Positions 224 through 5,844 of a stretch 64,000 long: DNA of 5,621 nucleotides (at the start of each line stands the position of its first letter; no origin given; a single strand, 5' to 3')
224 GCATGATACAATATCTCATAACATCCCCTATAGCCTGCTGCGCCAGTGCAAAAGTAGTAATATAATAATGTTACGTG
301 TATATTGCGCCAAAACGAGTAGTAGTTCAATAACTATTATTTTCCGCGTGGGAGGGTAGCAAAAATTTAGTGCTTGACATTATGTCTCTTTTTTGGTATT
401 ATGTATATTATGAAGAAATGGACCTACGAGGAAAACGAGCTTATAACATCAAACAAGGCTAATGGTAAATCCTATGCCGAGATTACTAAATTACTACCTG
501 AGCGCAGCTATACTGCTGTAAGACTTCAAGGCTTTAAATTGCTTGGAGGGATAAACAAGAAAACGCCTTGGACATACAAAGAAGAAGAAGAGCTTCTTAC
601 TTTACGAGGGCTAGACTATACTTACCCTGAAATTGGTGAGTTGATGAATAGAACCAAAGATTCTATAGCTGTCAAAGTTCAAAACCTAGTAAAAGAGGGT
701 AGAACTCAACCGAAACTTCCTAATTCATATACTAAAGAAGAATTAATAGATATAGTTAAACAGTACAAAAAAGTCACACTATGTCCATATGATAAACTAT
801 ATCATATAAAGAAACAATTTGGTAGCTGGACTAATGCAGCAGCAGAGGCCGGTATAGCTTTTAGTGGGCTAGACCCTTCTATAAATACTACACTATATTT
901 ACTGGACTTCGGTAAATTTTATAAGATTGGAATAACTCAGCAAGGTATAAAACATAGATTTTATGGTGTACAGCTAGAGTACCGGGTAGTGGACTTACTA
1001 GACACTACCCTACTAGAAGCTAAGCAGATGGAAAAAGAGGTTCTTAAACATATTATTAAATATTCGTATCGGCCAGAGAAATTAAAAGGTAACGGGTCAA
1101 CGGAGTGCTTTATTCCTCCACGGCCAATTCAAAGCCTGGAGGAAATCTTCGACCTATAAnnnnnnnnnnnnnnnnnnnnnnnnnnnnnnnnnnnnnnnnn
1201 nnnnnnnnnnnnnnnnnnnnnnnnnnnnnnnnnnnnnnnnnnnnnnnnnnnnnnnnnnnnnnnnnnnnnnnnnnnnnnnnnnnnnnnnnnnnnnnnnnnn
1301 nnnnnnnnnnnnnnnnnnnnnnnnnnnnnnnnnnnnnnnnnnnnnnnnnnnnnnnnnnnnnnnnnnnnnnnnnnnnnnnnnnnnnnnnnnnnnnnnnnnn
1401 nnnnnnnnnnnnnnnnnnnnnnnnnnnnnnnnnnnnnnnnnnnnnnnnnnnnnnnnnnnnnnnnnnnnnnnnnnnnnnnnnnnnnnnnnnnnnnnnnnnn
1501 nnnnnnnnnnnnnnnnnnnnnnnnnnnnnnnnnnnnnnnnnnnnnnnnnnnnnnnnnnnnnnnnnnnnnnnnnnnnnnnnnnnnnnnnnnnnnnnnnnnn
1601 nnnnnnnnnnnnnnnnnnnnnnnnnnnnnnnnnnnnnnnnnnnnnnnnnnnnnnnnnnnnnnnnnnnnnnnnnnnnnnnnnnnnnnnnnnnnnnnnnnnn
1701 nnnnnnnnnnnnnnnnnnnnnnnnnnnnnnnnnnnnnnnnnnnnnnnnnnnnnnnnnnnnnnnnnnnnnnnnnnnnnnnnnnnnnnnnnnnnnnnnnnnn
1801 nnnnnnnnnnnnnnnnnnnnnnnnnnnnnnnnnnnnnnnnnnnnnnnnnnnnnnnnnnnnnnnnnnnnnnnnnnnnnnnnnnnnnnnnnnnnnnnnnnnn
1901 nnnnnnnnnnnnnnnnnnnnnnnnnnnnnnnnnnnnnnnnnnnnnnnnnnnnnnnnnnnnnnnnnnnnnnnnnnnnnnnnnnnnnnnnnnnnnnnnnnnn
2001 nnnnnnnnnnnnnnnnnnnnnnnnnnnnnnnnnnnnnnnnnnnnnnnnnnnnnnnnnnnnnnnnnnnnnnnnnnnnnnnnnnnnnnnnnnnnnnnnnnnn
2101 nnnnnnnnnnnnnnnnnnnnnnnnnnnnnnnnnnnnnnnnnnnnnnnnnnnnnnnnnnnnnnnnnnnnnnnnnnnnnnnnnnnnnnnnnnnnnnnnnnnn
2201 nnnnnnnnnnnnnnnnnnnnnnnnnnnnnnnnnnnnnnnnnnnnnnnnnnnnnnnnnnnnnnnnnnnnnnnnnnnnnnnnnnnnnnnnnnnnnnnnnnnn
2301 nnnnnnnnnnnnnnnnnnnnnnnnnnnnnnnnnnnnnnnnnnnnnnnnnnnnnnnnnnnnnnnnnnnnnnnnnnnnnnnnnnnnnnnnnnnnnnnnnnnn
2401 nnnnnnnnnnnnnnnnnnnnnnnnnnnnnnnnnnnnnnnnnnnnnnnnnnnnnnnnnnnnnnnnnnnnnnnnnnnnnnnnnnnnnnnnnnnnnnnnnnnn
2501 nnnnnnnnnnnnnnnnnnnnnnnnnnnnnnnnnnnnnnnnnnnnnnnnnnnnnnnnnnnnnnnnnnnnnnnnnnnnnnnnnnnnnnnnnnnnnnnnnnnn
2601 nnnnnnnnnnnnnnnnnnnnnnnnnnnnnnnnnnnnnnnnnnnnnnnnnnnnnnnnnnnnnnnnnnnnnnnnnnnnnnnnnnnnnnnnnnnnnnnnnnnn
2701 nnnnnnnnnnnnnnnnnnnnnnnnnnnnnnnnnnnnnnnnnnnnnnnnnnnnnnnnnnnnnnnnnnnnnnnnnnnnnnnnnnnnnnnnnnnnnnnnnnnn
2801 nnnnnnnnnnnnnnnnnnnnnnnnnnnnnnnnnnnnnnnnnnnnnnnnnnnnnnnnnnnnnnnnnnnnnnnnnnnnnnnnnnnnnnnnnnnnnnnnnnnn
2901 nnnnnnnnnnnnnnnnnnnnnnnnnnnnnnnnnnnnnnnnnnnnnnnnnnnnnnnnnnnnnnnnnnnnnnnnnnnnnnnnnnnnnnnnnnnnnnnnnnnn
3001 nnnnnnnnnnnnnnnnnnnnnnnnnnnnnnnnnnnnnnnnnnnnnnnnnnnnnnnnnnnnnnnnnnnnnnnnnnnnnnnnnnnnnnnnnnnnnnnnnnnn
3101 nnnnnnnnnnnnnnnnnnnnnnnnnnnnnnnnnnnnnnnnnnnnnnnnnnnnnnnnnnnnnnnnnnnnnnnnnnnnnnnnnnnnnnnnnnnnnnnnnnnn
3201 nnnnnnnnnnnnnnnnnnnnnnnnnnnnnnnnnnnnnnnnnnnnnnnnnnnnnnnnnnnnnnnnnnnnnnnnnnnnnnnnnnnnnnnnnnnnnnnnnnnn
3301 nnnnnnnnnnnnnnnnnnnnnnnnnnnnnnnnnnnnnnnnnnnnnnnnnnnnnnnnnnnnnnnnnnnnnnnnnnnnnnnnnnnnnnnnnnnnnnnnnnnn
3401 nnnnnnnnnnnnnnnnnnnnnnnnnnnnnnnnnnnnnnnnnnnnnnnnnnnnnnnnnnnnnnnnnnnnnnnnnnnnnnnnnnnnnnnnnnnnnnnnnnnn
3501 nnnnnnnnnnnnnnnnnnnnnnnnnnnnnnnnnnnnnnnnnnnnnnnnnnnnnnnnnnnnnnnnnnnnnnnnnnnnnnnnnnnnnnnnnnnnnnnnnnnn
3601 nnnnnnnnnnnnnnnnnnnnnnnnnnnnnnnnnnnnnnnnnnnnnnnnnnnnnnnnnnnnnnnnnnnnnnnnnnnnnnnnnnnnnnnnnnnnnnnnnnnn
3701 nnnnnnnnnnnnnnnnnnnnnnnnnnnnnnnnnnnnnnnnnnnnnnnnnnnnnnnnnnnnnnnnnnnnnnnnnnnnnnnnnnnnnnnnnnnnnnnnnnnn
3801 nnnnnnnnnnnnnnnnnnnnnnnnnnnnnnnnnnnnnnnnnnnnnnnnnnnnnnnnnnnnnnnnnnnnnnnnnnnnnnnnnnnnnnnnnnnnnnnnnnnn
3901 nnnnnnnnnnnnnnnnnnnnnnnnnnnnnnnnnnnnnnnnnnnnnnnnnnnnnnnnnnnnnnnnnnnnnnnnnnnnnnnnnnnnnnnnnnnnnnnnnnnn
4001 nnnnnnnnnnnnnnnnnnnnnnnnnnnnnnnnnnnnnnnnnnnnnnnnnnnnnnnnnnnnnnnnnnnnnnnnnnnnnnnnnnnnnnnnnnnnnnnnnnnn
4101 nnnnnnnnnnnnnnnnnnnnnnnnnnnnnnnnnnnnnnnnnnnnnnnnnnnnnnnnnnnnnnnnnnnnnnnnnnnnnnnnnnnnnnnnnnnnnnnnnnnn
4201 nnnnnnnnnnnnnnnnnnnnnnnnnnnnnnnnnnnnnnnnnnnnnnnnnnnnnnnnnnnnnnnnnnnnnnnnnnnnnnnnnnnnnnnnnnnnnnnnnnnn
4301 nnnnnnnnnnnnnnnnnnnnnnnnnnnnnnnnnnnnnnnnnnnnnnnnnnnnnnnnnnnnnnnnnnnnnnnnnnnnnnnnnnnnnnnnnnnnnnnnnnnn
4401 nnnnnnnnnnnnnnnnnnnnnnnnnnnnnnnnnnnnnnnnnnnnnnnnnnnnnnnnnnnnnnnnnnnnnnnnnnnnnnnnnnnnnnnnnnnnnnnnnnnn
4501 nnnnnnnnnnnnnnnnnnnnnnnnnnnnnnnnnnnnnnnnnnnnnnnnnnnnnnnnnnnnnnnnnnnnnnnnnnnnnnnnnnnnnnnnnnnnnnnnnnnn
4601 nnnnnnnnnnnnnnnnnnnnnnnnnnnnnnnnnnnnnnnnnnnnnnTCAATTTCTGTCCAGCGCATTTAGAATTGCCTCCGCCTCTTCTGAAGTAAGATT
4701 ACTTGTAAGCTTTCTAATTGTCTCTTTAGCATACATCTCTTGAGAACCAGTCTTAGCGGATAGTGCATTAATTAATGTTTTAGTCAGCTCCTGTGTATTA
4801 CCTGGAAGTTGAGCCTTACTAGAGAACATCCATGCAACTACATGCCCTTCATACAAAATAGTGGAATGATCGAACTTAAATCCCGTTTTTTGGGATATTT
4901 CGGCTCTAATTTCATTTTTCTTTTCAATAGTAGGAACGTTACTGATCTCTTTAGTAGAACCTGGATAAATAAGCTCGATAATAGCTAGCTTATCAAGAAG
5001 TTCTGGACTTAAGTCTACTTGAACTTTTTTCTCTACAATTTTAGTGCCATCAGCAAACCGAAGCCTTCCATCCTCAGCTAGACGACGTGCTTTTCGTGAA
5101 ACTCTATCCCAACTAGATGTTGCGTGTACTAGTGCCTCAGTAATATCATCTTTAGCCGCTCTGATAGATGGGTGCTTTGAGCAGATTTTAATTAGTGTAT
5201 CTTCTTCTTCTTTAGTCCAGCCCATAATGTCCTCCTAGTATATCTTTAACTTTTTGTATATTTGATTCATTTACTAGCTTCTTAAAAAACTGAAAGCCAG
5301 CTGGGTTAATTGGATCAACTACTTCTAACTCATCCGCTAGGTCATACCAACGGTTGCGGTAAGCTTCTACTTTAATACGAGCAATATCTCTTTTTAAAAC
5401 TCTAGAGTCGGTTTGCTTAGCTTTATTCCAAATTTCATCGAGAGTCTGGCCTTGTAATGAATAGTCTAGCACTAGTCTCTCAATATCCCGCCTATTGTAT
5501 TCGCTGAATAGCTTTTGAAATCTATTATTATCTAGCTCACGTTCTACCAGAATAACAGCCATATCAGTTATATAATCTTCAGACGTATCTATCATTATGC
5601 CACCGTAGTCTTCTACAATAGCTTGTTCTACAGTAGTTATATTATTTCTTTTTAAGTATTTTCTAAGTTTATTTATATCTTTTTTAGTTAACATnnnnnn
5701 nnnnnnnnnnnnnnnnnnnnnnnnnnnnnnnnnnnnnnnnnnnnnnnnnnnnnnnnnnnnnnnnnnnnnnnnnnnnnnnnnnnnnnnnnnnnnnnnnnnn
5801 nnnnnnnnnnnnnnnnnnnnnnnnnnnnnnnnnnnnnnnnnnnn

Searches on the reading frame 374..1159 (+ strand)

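Call 87: search_protein_families(library=pfam, proteins=[window:374-1159:+], max_evalue=0.001)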
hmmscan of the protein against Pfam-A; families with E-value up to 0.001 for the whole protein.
window:374-1159:+ (261 aa): 1 family
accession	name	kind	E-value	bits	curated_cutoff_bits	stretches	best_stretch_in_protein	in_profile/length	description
PF18780.6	HNH_repeat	-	0.00042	21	26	0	145-161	37-53/54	Homing endonuclease associated repeat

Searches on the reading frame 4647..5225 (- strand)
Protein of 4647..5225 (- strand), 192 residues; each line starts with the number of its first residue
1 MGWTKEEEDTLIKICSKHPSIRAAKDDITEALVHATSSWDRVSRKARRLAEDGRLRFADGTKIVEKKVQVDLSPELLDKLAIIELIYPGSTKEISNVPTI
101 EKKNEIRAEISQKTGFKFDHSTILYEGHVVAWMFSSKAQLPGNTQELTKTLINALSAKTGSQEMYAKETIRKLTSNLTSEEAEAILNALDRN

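Call 4: search_protein_families(library=pfam, proteins=[window:4647-5225:-], max_evalue=1)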
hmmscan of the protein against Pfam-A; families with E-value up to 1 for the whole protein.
window:4647-5225:- (192 aa): 4 families
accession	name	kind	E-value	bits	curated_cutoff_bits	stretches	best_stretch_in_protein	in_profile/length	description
PF00249.37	Myb_DNA-binding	-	0.013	16.1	24.4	1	3-19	4-20/46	Myb-like DNA-binding domain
PF08414.16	NADPH_Ox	-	0.046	14.5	27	0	33-81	24-72/101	Respiratory burst NADPH oxidase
PF22746.1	SHOCT-like_DUF2089-C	-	0.1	12.7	27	0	177-191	15-29/32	SHOCT-like domain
PF13921.12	Myb_DNA-bind_6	-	0.13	12.9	22.9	1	3-18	1-16/60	Myb-like DNA-binding domain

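Call 5: search_protein_families(library=phrogs, proteins=[window:4647-5225:-], max_evalue=0.01)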
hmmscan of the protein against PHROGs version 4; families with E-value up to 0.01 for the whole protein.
window:4647-5225:- (192 aa): 1 family
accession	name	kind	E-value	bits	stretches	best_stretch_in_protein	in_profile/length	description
phrog_26019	-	unknown function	0.0065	15.1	1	75-147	266-341/1347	-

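Call 56: search_protein_families(library=padloc, proteins=[window:4647-5225:-], max_evalue=0.01)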
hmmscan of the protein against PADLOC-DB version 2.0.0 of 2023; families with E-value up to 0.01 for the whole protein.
window:4647-5225:- (192 aa): 0 families

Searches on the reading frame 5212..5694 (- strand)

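Call 4: search_protein_families(library=pfam, proteins=[window:5212-5694:-], max_evalue=1)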
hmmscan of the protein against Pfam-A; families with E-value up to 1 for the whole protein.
window:5212-5694:- (160 aa): 3 families
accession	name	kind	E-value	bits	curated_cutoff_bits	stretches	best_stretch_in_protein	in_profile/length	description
PF11123.14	DNA_Packaging_2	-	0.025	15.1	27.5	1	4-22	29-47/79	DNA packaging protein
PF25325.1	EF-hand_EFHB_C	-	0.11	12.7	27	1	76-97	33-56/75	EFHB C-terminal EF-hand domain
PF11474.14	TEN_TERT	-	0.23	12.1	25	1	9-80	59-123/156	Telomerase reverse transcriptase, TEN domain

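Call 5: search_protein_families(library=phrogs, proteins=[window:5212-5694:-], max_evalue=0.01)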
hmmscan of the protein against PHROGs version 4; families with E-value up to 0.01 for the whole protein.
window:5212-5694:- (160 aa): 0 families

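Call 56: search_protein_families(library=padloc, proteins=[window:5212-5694:-], max_evalue=0.01)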
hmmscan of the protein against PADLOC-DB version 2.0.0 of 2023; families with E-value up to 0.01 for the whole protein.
window:5212-5694:- (160 aa): 0 families
